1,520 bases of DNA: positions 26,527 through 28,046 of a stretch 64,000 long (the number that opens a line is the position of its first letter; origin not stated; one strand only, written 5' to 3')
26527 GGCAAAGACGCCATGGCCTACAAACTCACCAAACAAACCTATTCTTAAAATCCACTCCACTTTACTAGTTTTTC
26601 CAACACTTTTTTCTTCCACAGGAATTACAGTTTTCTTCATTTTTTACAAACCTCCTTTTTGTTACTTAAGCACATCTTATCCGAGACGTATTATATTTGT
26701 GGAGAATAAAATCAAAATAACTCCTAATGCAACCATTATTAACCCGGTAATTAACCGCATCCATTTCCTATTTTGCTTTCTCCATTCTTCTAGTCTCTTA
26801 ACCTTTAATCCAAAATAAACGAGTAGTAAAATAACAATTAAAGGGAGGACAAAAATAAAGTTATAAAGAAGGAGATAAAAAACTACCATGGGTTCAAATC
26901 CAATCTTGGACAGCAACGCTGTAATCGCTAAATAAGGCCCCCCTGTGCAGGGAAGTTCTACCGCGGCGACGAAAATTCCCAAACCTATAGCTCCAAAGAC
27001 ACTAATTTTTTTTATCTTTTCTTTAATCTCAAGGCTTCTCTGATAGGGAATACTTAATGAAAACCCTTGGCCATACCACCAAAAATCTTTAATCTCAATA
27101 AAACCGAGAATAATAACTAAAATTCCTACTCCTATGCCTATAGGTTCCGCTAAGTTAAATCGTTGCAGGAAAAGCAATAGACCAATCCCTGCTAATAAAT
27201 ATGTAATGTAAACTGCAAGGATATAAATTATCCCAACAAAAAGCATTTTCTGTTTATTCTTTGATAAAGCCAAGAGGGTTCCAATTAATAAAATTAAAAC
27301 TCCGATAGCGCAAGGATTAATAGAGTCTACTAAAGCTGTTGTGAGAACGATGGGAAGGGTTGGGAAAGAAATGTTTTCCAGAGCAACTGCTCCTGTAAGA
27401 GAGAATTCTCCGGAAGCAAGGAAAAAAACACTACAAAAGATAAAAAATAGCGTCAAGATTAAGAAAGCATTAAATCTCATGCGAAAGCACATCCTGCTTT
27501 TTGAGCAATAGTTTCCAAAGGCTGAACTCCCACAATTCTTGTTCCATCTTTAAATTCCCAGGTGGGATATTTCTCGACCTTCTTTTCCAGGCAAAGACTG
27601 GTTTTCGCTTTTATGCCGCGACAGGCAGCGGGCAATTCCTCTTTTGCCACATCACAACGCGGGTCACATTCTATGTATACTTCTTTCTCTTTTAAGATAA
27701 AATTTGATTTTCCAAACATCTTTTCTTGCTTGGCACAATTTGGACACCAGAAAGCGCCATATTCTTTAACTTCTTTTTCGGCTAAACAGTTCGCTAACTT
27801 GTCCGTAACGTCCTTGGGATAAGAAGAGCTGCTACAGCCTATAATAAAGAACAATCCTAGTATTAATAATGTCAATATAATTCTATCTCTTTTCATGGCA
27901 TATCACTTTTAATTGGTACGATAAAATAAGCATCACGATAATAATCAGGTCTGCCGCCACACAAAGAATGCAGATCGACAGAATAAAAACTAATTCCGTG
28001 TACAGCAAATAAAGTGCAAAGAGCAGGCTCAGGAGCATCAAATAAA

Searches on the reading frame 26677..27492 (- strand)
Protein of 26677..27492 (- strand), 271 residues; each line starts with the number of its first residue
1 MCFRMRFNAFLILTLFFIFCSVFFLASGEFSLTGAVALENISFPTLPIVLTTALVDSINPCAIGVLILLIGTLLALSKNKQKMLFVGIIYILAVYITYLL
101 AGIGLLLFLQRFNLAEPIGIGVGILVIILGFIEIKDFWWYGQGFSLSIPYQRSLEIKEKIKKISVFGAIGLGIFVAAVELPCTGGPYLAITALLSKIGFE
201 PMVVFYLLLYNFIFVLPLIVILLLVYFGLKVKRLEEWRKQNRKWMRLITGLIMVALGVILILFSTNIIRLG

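Call 56: search_protein_families(library=pfam, max_evalue=0.01, proteins=[window:26677-27492:-])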
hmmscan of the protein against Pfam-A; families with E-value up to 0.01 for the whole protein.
window:26677-27492:- (271 aa): 2 families
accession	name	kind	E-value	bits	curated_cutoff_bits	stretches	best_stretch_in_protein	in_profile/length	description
PF11139.14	SfLAP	-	2.5e-09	37.4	35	1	49-260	1-207/213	Sap, sulfolipid-1-addressing protein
PF05452.16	Clavanin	-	0.0082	16.8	21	0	218-260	4-45/80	Clavanin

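Call 70: search_protein_families(library=ncbifam, proteins=[window:26677-27492:-])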
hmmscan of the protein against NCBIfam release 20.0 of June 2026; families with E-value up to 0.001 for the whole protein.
window:26677-27492:- (271 aa): 1 family
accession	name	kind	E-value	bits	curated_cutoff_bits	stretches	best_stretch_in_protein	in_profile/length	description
NF040495.1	tranport_ArsG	equivalog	3.6e-08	33.1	200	1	53-262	14-222/225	aromatic aminobenezylarsenical efflux permease ArsG family transporter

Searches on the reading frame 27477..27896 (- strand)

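Call 56: search_protein_families(library=pfam, max_evalue=0.01, proteins=[window:27477-27896:-])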
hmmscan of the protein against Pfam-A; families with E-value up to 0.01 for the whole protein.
window:27477-27896:- (139 aa): 1 family
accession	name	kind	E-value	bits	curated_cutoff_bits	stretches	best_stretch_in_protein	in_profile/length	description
PF13098.12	Thioredoxin_2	-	0.0015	19.3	27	1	50-132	16-102/104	Thioredoxin-like domain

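Call 70: search_protein_families(library=ncbifam, proteins=[window:27477-27896:-])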
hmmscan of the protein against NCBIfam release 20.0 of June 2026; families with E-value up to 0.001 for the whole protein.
window:27477-27896:- (139 aa): 0 families
